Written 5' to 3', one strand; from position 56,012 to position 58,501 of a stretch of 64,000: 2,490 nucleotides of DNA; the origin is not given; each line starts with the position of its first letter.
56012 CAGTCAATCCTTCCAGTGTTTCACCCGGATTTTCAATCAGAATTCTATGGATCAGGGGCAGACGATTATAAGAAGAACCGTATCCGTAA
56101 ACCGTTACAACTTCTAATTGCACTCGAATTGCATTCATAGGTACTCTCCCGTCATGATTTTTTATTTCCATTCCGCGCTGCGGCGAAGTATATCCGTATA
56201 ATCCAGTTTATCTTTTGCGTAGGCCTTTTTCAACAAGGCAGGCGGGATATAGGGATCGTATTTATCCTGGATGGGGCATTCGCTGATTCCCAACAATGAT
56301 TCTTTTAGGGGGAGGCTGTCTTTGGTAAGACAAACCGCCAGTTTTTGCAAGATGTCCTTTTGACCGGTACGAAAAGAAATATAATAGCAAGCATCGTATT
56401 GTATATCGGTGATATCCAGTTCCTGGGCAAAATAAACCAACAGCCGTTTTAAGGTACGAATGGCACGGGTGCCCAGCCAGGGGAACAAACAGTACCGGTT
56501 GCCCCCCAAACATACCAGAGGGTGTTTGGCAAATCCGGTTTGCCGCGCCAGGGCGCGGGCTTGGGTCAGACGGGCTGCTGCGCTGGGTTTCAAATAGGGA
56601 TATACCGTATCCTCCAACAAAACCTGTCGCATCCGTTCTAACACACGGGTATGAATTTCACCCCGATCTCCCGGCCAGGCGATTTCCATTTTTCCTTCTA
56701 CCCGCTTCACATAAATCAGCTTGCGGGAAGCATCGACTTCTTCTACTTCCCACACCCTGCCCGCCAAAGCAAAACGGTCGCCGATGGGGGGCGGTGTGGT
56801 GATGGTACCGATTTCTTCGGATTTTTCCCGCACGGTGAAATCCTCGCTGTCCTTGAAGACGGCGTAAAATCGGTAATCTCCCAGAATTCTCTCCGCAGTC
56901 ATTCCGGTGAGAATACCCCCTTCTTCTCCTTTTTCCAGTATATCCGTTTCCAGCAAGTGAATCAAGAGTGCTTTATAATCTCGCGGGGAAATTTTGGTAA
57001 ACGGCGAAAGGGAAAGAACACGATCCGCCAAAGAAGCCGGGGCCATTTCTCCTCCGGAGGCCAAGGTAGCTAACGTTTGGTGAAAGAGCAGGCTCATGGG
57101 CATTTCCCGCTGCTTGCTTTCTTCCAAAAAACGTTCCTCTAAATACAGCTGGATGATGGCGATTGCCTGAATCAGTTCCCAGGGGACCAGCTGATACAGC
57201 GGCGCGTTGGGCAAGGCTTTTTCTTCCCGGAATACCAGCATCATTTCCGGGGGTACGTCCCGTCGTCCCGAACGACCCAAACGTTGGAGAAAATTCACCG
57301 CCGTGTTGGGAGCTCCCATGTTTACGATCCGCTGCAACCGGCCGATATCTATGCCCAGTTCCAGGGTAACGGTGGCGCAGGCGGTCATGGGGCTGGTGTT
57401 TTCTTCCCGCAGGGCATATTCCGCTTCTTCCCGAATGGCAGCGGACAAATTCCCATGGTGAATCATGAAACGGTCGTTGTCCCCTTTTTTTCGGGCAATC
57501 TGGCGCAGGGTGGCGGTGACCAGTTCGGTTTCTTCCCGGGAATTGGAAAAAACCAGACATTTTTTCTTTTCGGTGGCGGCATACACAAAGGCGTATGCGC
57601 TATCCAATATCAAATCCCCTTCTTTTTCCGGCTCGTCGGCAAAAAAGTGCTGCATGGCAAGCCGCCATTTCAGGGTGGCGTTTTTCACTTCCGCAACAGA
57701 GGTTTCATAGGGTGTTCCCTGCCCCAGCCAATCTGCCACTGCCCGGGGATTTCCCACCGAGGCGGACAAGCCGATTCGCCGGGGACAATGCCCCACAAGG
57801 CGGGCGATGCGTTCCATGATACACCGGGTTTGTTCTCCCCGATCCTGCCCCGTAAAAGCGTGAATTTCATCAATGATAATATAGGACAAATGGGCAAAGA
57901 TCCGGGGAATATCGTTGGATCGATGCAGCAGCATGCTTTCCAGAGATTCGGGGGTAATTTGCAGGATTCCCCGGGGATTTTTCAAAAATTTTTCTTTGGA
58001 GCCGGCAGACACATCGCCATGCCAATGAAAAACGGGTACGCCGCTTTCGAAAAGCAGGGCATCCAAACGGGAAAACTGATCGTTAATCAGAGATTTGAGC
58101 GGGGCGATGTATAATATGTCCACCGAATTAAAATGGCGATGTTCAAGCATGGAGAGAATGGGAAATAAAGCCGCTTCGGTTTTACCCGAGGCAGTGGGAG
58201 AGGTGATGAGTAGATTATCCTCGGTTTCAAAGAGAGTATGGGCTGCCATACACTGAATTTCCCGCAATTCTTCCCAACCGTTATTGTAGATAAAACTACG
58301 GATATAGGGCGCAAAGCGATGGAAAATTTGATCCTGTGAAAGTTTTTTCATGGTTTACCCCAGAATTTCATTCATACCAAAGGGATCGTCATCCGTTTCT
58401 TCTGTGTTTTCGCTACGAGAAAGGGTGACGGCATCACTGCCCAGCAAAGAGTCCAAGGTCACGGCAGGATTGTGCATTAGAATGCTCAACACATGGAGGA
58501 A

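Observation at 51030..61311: Four-gene TerB / DUF2791-type ATPase / Lhr-like helicase / giant DUF4011 helicase-nuclease-like operon: a Shango-like core coupled to an Hhe-like fourth gene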

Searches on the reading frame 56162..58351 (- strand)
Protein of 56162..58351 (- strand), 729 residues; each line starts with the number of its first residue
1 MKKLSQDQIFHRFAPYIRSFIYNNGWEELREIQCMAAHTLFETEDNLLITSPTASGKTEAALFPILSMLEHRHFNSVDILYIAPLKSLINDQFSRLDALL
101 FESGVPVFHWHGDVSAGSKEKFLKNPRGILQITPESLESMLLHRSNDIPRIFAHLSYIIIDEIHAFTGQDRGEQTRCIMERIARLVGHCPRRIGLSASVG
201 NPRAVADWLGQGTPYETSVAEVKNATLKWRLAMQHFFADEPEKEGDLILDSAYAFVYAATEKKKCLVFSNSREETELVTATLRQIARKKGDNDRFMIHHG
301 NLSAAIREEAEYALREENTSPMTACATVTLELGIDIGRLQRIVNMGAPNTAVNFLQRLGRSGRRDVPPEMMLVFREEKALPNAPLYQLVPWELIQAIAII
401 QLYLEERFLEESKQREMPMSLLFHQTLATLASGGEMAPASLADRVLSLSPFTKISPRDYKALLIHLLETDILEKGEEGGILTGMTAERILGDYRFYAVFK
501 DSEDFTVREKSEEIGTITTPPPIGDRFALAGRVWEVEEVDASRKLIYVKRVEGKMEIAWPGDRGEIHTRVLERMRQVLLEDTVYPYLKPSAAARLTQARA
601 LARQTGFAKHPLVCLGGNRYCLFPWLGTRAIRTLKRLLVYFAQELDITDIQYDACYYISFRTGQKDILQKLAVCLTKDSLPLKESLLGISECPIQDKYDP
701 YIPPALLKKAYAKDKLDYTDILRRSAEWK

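Call 3: search_protein_families(library=pfam, proteins=[window:56162-58351:-], max_evalue=0.01)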
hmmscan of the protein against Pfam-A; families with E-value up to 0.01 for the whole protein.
window:56162-58351:- (729 aa): 4 families
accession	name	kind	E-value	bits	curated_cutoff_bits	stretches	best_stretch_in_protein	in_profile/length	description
PF00270.35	DEAD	-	7.5e-28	97.8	26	1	31-200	2-161/167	DEAD/DEAH box helicase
PF00271.37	Helicase_C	-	4.3e-14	53.1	23.5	1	259-364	12-109/110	Helicase conserved C-terminal domain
PF04851.21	ResIII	-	1.3e-07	32.1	22.5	1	29-197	4-160/164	Type III restriction enzyme, res subunit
PF19306.5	WH_Lhr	-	0.00021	21.1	27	0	409-466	8-64/168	Large helicase-related protein, winged helix domain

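Call 4: search_protein_families(library=padloc, proteins=[window:56162-58351:-], max_evalue=0.01)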
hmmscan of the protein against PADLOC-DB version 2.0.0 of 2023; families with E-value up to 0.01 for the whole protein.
window:56162-58351:- (729 aa): 62 families (the best 25 are shown)
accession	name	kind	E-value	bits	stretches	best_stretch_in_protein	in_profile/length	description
PDLC03960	SngC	-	5.8e-231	767.1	1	8-720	4-712/720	-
PDLC02503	BrxHI|BrxHII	-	2.4e-125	417.5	1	8-646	3-618/698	BrxHI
PDLC02501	BrxHI|BrxHII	-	5.3e-70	234.6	1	9-599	3-573/925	BrxHI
PDLC02897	DpdJ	-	2.2e-26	90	1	45-468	115-541/1570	DpdJ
PDLC00192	HamB1|HamB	-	2.5e-18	63.2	1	14-213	253-448/1104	DEAD-box helicase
PDLC00037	DruE3|DruE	-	6.4e-17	58.6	2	324-367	1061-1103/2055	SNF2 family N-terminal domain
PDLC01761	Cas3b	-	1.5e-15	55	2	28-124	219-304/705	-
PDLC03928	PsyrT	-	2.3e-15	53.9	1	23-380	17-352/689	-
PDLC00036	DruE3|DruE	-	2.3e-15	52.8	2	324-365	1054-1094/2023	SNF2 family N-terminal domain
PDLC00035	DruE3|DruE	-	5e-15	52.3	2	42-170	117-268/1460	SNF2 family N-terminal domain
PDLC00175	HamB1|HamB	-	5.8e-15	51.8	1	36-225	234-414/1000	DEAD-box helicase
PDLC00194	HamB1|HamB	-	2.8e-14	50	1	7-211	206-405/995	DEAD-box helicase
PDLC01252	Cas3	-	9.3e-14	49.6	1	47-384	2-308/324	CAS-I; effector_G3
PDLC00188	HamB1|HamB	-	1.3e-13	47.9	1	48-214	262-424/1037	DEAD-box helicase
PDLC00015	DruE2|DruE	-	4.1e-12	42.6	2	327-367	1177-1217/1887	SNF2 family N-terminal domain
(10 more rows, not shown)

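Call 22: find_homologous_proteins(query=window:56162-58351:-, max_evalue=1e-100)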
Query window:56162-58351:- (729 aa): 7985 proteins with E <= 1e-100 among 8000 candidates; the best 120 are listed.
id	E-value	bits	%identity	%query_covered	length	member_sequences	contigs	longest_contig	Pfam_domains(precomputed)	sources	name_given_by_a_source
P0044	0.0e+0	1650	99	100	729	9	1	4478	PF00270.36,PF00271.38,PF04851.22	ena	-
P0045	0.0e+0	1355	79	100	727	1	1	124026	PF00270.36,PF00271.38,PF04851.22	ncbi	-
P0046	1.4e-288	977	59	100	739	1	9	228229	PF00270.36,PF00271.38,PF04851.22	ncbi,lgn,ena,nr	ncbi:MAG: DEAD/DEAH box helicase [Clostridia bacterium]|nr:DEAD/DEAH box helicase [Clostridia bacter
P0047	5.6e-287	972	57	99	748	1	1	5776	PF00270.36,PF00271.38,PF04851.22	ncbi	-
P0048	9.4e-285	965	57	99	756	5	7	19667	PF00270.36,PF00271.38,PF04851.22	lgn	-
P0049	3.9e-284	963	57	99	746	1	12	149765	PF00270.36,PF00271.38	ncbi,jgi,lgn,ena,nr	ncbi:MAG: DEAD/DEAH box helicase [Ruminococcaceae bacterium]|nr:DEAD/DEAH box helicase [Oscillospira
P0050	1.1e-283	961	56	99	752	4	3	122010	PF00270.36,PF00271.38,PF04851.22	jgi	-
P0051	2.4e-283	960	57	99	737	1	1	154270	PF00270.36,PF00271.38,PF04851.22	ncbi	-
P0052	3.1e-283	960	58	98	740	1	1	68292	PF00270.36,PF00271.38,PF04851.22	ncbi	-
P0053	6.8e-282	955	57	99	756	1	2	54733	PF00270.36,PF00271.38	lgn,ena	-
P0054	7.7e-282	955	57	99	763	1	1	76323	PF00270.36,PF00271.38,PF04851.22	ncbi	-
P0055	2.6e-281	953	59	97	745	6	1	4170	PF00270.36,PF00271.38,PF04851.22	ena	-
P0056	2.7e-281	953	58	98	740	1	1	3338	PF00270.36,PF00271.38,PF04851.22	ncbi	-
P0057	3.6e-281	953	59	99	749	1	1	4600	PF00270.36,PF00271.38,PF04851.22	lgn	-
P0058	9.4e-281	952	54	99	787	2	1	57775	PF00270.36,PF00271.38,PF04851.22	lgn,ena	-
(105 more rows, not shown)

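Call 24: find_related_loci(query=A3, collection=metagenome_contigs, flank=10000)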
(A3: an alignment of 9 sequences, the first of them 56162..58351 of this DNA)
Query A3 (729 aa) in metagenome_contigs; peptide patterns used: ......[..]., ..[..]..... (x = any residue, [..] = any of these).
600 stretches matched a pattern (row limit reached: there are more); 500 encode a relative of the query (tblastn E <= 1e-3); the best 80 are kept; 80 distinct loci.
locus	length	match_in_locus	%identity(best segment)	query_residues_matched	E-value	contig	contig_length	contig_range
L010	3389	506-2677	58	5-716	0e+0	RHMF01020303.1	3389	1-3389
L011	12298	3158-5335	57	7-724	0e+0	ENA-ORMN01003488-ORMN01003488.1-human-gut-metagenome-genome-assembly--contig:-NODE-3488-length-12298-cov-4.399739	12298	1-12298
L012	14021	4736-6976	55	5-724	0e+0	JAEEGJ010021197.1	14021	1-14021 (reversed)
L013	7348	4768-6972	55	7-727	0e+0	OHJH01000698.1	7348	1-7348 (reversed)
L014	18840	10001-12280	54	2-716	0e+0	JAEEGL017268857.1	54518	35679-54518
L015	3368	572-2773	56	6-727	0e+0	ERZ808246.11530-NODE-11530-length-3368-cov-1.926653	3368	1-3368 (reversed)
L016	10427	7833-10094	54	9-727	0e+0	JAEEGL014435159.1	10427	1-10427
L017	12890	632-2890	53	9-727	0e+0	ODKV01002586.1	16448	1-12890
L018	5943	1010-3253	54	10-727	0e+0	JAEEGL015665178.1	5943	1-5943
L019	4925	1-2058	55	47-716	0e+0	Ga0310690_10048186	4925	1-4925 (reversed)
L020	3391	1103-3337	53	10-724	0e+0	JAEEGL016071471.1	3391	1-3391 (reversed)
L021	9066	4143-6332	51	6-724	0e+0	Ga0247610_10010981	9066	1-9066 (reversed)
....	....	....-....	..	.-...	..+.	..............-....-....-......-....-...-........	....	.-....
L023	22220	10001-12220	47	8-729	0e+0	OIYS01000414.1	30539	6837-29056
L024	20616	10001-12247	47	8-729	0e+0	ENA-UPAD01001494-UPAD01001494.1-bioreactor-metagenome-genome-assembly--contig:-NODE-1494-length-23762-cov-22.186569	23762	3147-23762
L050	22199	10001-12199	46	10-729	0e+0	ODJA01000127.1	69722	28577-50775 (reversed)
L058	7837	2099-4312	45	9-728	0e+0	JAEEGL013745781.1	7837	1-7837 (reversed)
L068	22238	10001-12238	45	8-728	0e+0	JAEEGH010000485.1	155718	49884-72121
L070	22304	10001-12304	44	2-728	0e+0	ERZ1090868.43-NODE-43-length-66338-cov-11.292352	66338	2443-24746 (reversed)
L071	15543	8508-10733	44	5-728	0e+0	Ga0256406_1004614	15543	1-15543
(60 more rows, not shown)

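Call 28: search_protein_families(library=pfam, proteins=[L012:7030-10272:+, L012:10283-13744:+, L068:12259-14658:+, L068:14699-17032:+, L050:12366-18467:+, L058:4404-6335:+, L070:12450-14372:+, L071:10815-12842:+, L017:3464-6292:+, L011:5591-9010:-], max_evalue=0.001)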
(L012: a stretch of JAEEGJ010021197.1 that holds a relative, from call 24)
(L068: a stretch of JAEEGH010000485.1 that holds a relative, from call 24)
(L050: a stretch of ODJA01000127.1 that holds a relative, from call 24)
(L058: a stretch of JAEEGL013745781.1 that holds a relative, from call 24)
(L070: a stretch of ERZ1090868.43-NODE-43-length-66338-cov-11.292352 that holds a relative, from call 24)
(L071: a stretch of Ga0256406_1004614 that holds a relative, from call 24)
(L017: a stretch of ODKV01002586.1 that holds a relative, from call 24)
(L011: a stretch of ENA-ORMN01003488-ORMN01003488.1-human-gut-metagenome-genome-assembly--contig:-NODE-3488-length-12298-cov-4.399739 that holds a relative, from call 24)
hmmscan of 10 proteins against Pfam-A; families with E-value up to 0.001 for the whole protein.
L012:7030-10272:+ (1080 aa): 3 families
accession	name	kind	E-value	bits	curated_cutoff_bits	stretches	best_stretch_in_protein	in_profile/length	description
PF21445.3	ADDB_N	-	1.8e-41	142.7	26.6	1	4-258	1-265/290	ADDB, N-terminal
PF12705.13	PDDEXK_1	-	2e-35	123.3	22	1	746-1074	1-247/247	PD-(D/E)XK nuclease superfamily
PF13361.12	UvrD_C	-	1.5e-06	28.4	25.6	1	284-419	30-164/350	UvrD-like helicase C-terminal domain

L012:10283-13744:+ (1153 aa): 6 families
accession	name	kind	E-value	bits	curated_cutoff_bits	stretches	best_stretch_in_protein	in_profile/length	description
PF00580.27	UvrD-helicase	-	3.8e-53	181.4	23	1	3-447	1-271/271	UvrD/REP helicase N-terminal domain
PF13361.12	UvrD_C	-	2.4e-32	113.2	25.6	1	459-843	1-349/350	UvrD-like helicase C-terminal domain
PF13245.12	AAA_19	-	4.5e-15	56.4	25.1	1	7-432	1-134/134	AAA domain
PF13538.12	UvrD_C_2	-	4.6e-08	33.2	27.4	0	815-839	27-51/52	UvrD-like helicase C-terminal domain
PF01443.25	Viral_helicase1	-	5.2e-07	30.1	21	0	814-839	200-226/228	Viral superfamily 1 RNA helicase core domain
PF12705.13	PDDEXK_1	-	1.4e-05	25.6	22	1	970-1135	29-175/247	PD-(D/E)XK nuclease superfamily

L068:12259-14658:+ (799 aa): 6 families
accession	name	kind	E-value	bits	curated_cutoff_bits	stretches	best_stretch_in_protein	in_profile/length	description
PF00728.28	Glyco_hydro_20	-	2.3e-116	389.4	22.3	1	186-535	1-346/348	Glycosyl hydrolase family 20, catalytic domain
PF02838.20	Glyco_hydro_20b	-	3e-21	76.9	26.1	1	54-183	2-124/124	Glycosyl hydrolase family 20, domain 2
PF13287.12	Fn3_assoc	-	6.8e-13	49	23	1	585-638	1-56/59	Fn3 associated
PF13290.12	CHB_HEX_C_1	-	3.4e-09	36.9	22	1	584-638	11-67/67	Chitobiase/beta-hexosaminidase C-terminal domain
PF00754.31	F5_F8_type_C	-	3.1e-07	31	28.2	1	664-773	13-112/127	F5/8 type C domain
PF22633.2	F5_F8_type_C_2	-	1.2e-05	26.3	27.8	1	675-771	6-91/91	NedA-like, galactose-binding domain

L068:14699-17032:+ (777 aa): 3 families
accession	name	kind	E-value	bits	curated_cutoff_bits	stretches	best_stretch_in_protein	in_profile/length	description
PF13585.12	CHU_C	-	1.6e-12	47.8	27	1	690-760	3-73/86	CHU_C Type IX secretion signal domain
PF18911.6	PKD_4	-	7.7e-11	42.3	27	1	602-677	4-79/85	PKD domain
PF00801.26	PKD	-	1.4e-05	25.4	23.5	1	614-680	12-79/80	PKD domain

L050:12366-18467:+ (2033 aa): 2 families
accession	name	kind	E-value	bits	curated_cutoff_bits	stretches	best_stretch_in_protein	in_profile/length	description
PF06458.18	MucBP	-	9.9e-94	308.5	23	10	1527-1590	2-63/63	MucBP domain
PF17210.9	SdrD_B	-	1.5e-06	28.8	29.7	1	956-1033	5-78/112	SdrD B-like domain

L058:4404-6335:+ (643 aa): 1 family
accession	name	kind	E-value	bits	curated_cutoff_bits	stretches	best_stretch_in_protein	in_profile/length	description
PF13306.12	LRR_5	-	4.3e-90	298.6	27.7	5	176-290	16-126/127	BspA type Leucine rich repeat region (6 copies)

L070:12450-14372:+ (640 aa): 3 families
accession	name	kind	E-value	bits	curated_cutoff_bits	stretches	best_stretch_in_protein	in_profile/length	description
PF12974.12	Phosphonate-bd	-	7e-21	75.1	27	1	136-309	69-226/242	ABC transporter, phosphonate, periplasmic substrate-binding protein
PF02518.31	HATPase_c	-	2.6e-10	41.2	26.4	1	517-625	3-109/111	Histidine kinase-, DNA gyrase B-, and HSP90-like ATPase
PF00512.31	HisKA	-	3.1e-07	30.8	26.9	1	407-473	4-65/66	His Kinase A (phospho-acceptor) domain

L071:10815-12842:+ (675 aa): 3 families
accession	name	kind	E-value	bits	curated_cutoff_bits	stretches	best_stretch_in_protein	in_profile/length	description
PF01055.32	Glyco_hydro_31_2nd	-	8.3e-73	246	23.5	1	245-582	3-326/328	Glycosyl hydrolases family 31 TIM-barrel domain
PF21365.3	Glyco_hydro_31_3rd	-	3.5e-22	79.1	24.4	1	592-672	1-80/87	Glycosyl hydrolase family 31 C-terminal domain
PF13802.12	Gal_mutarotas_2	-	4.7e-06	27.4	27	1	19-198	2-179/184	Glycosyl hydrolase 31 N-terminal galactose mutarotase-like domain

L017:3464-6292:+ (942 aa): 18 families
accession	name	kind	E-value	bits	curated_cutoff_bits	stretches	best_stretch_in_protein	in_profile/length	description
PF17760.6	UvrA_inter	-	4.7e-38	129.9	23.3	1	132-237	2-107/109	UvrA interaction domain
PF00005.33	ABC_tran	-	4.5e-22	79.6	25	1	820-861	99-137/137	ABC transporter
PF02463.25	SMC_N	-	2.4e-16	60.3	40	0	364-562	135-211/220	RecF/RecN/SMC N terminal domain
PF17755.6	UvrA_DNA-bind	-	5e-15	56.2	23.2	1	293-389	2-96/110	UvrA DNA-binding domain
PF13191.12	AAA_16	-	9.5e-10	39.7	32.6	0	635-676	25-63/167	AAA ATPase domain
PF20703.3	nSTAND1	-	1.2e-08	35.5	27.1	1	634-661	33-60/379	Novel STAND NTPase 1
PF13304.12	AAA_21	-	5.9e-08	33.6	27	0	836-887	243-295/304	AAA domain, putative AbiEii toxin, Type IV TA system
PF13555.12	AAA_29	-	9.5e-08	32.1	27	0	636-655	24-43/61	P-loop containing region of AAA domain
PF12399.14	BCA_ABC_TP_C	-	1.3e-07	31.4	25.5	0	572-587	1-16/27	Branched-chain amino acid ATP-binding cassette transporter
PF00684.25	DnaJ_CXXCXGXG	-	1e-05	26.1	32.7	0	736-770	14-51/65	DnaJ central domain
PF03193.22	RsgA_GTPase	-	1.1e-05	25.7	30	0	621-656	94-128/174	RsgA GTPase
PF13401.12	AAA_22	-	3.9e-05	24.4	27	0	636-673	7-45/130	AAA domain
PF13476.12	AAA_23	-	5.1e-05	24.4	27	0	636-656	21-41/201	AAA domain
PF20720.3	nSTAND3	-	5.1e-05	23.5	27.2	0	24-46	16-38/155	Novel STAND NTPase 3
PF01583.26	APS_kinase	-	8.4e-05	23.1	21.1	0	634-676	2-43/152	Adenylylsulphate kinase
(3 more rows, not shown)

L011:5591-9010:- (1139 aa): 0 families

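Call 83: find_related_loci(query=A7, collection=viral_contigs, flank=10000)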
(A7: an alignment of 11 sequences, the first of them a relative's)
Query A7 (752 aa) in viral_contigs; peptide patterns used: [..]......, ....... (x = any residue, [..] = any of these).
39 stretches matched a pattern, but none encodes a relative of the query by tblastn (E <= 1e-3).
